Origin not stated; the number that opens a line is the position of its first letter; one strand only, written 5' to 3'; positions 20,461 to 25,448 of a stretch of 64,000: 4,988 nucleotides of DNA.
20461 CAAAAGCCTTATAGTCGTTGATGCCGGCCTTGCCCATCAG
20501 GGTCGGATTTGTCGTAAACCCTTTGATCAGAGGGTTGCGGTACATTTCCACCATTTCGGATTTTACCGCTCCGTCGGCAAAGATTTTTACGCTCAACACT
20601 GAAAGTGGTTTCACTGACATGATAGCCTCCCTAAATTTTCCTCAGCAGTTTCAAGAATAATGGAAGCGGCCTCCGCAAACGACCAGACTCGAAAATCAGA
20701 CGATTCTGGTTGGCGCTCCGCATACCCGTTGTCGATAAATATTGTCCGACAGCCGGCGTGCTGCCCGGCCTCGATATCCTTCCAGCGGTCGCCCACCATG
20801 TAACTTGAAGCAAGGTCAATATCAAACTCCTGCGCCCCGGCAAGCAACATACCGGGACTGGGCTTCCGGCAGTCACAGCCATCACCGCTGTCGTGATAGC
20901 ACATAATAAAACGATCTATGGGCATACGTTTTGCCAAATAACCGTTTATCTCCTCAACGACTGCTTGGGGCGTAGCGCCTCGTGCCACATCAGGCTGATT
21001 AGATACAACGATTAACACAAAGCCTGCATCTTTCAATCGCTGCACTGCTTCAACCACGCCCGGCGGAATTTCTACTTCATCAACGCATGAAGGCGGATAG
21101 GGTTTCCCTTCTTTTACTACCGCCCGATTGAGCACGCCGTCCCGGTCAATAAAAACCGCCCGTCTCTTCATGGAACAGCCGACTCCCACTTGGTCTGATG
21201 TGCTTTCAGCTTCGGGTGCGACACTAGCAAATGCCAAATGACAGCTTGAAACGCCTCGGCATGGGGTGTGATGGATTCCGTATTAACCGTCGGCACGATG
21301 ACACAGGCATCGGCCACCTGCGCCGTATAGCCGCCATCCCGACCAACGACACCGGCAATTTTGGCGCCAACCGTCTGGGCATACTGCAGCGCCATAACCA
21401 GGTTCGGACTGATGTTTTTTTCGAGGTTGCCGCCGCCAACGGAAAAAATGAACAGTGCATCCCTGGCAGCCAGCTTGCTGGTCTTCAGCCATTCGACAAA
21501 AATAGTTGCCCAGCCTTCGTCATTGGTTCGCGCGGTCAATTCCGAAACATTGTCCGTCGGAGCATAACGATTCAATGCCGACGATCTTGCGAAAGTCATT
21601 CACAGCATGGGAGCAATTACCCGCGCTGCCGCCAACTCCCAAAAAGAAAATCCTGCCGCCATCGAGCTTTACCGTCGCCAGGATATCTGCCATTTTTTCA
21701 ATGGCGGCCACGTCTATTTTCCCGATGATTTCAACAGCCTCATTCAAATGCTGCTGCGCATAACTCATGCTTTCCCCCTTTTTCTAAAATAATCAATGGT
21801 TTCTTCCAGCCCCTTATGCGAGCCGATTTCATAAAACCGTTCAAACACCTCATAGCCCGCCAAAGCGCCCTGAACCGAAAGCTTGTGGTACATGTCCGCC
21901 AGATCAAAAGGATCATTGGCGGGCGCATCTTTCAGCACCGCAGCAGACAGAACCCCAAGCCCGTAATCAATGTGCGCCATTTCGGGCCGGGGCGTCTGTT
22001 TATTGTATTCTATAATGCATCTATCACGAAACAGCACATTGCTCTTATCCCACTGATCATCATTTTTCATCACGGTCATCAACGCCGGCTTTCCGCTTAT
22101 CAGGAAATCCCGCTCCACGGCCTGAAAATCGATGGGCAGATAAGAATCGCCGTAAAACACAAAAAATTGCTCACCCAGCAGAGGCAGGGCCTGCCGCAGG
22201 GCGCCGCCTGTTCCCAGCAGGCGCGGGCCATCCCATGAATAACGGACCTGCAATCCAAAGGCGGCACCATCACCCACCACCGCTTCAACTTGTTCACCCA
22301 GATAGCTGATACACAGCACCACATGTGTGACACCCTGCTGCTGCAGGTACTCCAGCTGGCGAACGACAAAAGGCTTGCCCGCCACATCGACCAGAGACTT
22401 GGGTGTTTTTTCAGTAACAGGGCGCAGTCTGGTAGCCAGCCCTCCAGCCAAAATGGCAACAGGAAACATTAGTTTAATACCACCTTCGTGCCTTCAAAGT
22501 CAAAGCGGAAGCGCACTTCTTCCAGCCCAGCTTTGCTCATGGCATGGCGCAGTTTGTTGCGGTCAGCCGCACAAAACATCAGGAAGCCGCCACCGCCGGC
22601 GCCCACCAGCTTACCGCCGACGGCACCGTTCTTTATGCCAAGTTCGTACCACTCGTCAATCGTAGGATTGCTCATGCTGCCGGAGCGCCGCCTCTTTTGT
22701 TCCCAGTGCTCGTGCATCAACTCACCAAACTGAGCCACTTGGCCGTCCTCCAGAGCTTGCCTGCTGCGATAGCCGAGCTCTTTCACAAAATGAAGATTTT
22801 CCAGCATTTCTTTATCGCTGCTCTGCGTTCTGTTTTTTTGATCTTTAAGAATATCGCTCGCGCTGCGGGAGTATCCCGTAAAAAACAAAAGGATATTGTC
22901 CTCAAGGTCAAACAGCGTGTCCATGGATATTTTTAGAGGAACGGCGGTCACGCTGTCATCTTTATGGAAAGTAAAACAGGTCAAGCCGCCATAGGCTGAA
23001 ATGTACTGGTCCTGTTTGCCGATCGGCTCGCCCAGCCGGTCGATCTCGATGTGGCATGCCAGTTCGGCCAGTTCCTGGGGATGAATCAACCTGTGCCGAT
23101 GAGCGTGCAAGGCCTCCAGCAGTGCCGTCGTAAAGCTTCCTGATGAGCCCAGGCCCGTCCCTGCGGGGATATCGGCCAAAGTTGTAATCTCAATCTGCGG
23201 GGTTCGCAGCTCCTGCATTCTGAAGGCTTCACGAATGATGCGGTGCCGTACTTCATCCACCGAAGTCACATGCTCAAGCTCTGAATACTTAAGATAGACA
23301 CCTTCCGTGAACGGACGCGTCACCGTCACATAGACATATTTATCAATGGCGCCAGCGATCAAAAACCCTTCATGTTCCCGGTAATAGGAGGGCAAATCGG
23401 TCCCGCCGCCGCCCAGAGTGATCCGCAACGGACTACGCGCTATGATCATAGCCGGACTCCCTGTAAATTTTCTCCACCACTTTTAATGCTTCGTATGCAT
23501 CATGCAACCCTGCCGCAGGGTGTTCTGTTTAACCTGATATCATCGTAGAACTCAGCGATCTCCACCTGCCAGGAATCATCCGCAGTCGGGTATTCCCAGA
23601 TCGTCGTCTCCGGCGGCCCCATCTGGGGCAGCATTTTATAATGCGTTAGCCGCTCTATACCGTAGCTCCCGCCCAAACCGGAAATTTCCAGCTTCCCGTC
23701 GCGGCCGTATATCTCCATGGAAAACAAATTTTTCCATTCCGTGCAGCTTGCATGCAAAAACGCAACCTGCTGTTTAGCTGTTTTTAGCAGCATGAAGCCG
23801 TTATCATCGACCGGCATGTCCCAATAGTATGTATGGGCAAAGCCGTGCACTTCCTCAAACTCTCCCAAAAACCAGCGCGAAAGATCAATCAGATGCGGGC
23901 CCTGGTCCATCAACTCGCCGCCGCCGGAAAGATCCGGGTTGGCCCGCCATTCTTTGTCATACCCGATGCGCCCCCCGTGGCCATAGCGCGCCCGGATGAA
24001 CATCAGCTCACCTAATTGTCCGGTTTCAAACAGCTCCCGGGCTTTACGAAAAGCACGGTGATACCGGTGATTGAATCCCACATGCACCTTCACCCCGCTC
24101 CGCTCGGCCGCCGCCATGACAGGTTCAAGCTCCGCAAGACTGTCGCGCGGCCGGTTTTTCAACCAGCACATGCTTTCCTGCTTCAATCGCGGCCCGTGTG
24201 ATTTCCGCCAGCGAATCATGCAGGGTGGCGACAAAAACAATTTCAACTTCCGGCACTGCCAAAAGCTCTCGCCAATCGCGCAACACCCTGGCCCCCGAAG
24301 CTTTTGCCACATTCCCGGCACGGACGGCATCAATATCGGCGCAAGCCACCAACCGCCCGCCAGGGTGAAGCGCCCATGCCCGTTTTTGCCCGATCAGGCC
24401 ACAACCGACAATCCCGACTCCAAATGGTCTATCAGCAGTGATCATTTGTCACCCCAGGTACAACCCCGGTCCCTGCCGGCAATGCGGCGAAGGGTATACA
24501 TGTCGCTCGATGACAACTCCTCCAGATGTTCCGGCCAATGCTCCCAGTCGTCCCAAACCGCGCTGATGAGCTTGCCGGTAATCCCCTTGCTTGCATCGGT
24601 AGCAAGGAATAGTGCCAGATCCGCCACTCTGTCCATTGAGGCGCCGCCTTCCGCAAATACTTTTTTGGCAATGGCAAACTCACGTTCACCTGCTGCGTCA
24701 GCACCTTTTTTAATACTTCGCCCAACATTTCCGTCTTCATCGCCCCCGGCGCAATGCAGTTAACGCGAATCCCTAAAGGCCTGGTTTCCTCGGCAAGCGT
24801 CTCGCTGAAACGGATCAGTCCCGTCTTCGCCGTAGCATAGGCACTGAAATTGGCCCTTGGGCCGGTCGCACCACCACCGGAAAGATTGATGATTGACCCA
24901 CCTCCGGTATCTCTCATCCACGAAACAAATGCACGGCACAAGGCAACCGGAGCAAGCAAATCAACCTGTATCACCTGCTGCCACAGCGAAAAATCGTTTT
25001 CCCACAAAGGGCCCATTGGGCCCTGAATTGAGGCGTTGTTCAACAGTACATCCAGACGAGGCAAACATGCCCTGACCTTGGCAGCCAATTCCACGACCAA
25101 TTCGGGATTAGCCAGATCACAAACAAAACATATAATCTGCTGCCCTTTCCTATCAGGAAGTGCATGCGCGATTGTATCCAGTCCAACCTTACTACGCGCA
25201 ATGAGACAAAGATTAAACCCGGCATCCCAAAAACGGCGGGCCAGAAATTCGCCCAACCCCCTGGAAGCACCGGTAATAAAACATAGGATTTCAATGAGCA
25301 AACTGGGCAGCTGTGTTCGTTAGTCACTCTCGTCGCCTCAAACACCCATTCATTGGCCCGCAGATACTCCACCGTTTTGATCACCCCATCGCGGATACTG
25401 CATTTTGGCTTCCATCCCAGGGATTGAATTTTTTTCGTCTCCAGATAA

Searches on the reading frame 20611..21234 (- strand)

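Call 25: search_protein_families(library=pfam, proteins=[window:20611-21234:-], max_evalue=0.001)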
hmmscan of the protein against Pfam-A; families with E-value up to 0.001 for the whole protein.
window:20611-21234:- (207 aa): 5 families
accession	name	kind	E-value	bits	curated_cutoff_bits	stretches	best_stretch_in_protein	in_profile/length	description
PF13242.12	Hydrolase_like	-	2.1e-14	53.6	22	1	122-176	2-57/75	HAD-hyrolase-like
PF00702.32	Hydrolase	-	1.4e-13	52.1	26.4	1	52-161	95-191/191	haloacid dehalogenase-like hydrolase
PF13419.12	HAD_2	-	3.4e-10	40.8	23.8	1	53-166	77-177/178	Haloacid dehalogenase-like hydrolase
PF08645.17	PNK3P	-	9.1e-06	25.9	22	1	56-151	30-127/161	Polynucleotide kinase 3 phosphatase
PF12710.13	HAD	-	0.00092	20.1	27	0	56-156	86-187/189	haloacid dehalogenase-like hydrolase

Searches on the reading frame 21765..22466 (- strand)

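Call 25: search_protein_families(library=pfam, proteins=[window:21765-22466:-], max_evalue=0.001)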
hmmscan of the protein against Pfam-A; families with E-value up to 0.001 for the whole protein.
window:21765-22466:- (233 aa): 2 families
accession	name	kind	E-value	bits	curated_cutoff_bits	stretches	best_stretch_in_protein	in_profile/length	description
PF00483.29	NTP_transferase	-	1.4e-14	54.7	21.2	1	5-133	4-136/245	Nucleotidyl transferase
PF12804.13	NTP_transf_3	-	2.8e-10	41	27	1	4-110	2-98/160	MobA-like NTP transferase domain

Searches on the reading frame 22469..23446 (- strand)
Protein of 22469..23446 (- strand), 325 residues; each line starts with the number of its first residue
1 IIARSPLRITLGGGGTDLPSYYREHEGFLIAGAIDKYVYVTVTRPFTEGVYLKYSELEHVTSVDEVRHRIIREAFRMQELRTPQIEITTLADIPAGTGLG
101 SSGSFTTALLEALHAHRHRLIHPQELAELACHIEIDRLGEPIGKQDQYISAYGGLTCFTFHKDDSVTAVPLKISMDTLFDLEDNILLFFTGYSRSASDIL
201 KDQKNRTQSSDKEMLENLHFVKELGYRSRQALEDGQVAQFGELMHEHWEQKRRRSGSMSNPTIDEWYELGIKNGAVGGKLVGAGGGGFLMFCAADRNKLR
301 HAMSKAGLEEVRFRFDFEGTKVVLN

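Call 25: search_protein_families(library=pfam, proteins=[window:22469-23446:-], max_evalue=0.001)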
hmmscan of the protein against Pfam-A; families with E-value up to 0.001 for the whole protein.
window:22469-23446:- (325 aa): 2 families
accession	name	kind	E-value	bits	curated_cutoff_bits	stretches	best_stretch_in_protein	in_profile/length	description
PF00288.32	GHMP_kinases_N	-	2.1e-14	53.9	22.3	1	76-154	8-87/87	GHMP kinases N terminal domain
PF08544.19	GHMP_kinases_C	-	2.3e-09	38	21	1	229-306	2-82/85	GHMP kinases C terminal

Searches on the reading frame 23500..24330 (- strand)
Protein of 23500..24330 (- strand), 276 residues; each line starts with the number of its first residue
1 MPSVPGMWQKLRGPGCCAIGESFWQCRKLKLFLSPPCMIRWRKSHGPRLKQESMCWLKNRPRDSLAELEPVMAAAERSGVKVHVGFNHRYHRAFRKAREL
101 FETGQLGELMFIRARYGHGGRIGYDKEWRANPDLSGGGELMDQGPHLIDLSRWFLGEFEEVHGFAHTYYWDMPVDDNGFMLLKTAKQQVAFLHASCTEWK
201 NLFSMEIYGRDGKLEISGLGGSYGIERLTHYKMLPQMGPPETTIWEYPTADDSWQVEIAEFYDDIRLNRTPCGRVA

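Call 25: search_protein_families(library=pfam, proteins=[window:23500-24330:-], max_evalue=0.001)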
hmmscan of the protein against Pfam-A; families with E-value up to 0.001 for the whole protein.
window:23500-24330:- (276 aa): 3 families
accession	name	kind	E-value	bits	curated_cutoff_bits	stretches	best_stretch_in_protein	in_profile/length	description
PF22725.1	GFO_IDH_MocA_C3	-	5.2e-29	101.2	27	1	94-215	1-124/124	GFO/IDH/MocA C-terminal domain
PF02894.22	GFO_IDH_MocA_C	-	1.6e-13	51.4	22.9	1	98-218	1-131/218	Oxidoreductase family, C-terminal alpha/beta domain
PF08635.15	ox_reductase_C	-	0.00017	21.7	22.5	1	89-161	1-70/142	Putative oxidoreductase C terminal domain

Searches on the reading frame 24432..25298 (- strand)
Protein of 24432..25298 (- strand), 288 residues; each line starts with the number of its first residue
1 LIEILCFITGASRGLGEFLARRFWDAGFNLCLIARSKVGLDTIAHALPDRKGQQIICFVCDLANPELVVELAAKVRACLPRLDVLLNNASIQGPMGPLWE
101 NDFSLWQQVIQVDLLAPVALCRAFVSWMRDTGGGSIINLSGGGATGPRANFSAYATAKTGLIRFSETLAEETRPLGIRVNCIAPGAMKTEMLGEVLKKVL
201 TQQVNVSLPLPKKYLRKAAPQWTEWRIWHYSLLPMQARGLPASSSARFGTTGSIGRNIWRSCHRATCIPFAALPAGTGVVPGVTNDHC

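Call 25: search_protein_families(library=pfam, proteins=[window:24432-25298:-], max_evalue=0.001)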
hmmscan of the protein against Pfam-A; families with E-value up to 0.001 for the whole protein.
window:24432-25298:- (288 aa): 4 families
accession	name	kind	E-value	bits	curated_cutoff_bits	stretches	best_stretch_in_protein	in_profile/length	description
PF00106.31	adh_short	-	1.4e-44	152.4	26.6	1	7-197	4-192/195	short chain dehydrogenase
PF13561.12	adh_short_C2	-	4.2e-34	118.6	27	1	10-206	1-196/236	Enoyl-(Acyl carrier protein) reductase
PF23441.1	SDR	-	4.4e-07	30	27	1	40-194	49-201/258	SDR-like rossmann domain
PF08659.16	KR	-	7.4e-06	26.4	22.6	1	7-187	4-178/180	KR domain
